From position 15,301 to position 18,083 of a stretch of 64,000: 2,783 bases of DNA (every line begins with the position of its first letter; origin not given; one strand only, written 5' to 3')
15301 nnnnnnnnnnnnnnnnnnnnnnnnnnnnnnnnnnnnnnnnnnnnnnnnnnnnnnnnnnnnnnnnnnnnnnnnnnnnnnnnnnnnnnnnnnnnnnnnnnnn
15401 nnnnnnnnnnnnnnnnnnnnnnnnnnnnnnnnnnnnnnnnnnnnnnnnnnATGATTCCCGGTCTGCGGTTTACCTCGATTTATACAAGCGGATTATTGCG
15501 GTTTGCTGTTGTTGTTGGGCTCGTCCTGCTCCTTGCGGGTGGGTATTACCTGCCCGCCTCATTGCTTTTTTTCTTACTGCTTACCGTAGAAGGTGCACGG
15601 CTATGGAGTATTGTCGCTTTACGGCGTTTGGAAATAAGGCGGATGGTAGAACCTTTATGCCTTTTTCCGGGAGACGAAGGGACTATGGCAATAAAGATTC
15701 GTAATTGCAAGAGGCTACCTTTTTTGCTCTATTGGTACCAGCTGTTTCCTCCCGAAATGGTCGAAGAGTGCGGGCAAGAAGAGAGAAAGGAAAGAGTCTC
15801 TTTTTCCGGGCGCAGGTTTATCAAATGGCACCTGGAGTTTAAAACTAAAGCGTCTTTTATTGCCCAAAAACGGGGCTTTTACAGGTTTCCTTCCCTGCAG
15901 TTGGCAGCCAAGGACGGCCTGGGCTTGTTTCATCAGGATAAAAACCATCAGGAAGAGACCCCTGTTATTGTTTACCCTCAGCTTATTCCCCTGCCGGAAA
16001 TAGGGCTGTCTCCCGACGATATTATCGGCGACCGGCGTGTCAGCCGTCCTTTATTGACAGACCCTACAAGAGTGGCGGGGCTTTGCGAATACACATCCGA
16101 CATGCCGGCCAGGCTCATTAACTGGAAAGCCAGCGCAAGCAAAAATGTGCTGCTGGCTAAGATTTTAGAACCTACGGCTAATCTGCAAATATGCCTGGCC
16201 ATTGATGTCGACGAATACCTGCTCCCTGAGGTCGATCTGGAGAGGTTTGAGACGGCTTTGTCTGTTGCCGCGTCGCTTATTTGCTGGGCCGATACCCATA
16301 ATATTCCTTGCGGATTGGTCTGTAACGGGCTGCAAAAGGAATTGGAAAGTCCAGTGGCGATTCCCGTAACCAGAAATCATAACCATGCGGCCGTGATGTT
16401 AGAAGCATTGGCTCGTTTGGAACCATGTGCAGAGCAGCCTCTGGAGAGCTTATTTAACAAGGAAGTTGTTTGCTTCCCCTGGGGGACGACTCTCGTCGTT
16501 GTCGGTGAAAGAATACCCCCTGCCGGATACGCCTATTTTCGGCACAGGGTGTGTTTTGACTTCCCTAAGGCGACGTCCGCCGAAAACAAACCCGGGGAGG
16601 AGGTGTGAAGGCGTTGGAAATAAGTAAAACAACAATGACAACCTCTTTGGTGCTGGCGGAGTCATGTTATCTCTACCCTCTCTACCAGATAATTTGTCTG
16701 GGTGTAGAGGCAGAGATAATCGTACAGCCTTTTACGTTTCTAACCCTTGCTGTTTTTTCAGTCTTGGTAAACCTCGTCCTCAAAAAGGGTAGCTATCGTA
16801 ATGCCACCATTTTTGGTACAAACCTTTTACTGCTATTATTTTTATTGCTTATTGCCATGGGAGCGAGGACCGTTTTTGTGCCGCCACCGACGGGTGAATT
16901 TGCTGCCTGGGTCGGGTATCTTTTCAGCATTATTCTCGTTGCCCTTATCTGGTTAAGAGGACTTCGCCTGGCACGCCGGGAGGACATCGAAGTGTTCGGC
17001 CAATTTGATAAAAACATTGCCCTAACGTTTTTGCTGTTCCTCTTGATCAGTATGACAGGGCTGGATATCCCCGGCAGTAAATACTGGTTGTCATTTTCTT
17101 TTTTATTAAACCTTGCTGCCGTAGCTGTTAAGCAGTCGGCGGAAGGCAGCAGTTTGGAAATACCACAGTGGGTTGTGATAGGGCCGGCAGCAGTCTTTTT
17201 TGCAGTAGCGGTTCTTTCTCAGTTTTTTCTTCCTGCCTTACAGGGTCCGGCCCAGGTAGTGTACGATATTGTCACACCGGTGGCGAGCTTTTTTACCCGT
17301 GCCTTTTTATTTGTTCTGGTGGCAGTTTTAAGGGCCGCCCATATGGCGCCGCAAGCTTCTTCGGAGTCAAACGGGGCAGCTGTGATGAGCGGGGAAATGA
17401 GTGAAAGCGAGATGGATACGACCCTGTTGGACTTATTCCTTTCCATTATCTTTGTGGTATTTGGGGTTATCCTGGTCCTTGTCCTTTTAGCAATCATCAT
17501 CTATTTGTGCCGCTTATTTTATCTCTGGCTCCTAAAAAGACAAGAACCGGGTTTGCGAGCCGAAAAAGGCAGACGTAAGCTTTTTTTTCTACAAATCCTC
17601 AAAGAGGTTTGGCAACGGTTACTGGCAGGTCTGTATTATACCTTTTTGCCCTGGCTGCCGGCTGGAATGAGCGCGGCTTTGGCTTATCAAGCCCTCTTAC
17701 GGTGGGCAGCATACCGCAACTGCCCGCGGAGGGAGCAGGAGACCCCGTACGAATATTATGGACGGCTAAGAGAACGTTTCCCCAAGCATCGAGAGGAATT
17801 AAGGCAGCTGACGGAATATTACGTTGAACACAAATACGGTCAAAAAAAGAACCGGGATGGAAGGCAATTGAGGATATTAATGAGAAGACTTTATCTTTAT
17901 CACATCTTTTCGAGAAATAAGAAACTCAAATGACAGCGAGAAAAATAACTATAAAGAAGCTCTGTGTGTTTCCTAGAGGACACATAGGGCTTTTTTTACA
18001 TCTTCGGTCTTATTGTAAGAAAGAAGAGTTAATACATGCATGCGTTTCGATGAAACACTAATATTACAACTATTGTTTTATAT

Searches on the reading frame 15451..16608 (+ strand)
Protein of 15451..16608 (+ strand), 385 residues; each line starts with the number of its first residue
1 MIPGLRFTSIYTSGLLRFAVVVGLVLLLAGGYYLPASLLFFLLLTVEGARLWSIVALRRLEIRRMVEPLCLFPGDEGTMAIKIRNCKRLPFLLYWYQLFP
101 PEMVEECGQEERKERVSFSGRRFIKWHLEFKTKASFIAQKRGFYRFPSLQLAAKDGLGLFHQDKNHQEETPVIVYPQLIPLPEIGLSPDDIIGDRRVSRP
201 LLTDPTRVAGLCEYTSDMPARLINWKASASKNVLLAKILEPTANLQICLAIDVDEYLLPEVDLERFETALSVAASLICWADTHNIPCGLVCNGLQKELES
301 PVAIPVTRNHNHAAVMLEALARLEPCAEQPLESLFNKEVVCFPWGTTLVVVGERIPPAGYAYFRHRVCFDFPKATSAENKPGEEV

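Call 5: search_protein_families(library=pfam, proteins=[window:15451-16608:+])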
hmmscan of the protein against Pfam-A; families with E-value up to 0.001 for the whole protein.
window:15451-16608:+ (385 aa): 1 family
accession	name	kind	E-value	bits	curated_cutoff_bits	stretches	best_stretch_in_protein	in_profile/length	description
PF01882.25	DUF58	-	4.4e-05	23.2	23.4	1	220-328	11-116/216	Protein of unknown function DUF58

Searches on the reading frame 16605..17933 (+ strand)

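Call 5: search_protein_families(library=pfam, proteins=[window:16605-17933:+])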
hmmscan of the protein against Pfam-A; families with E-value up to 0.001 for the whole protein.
window:16605-17933:+ (442 aa): 1 family
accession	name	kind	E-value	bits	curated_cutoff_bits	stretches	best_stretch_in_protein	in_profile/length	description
PF13559.11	DUF4129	-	2.7e-11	43.8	24.8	1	360-414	1-54/69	Domain of unknown function (DUF4129)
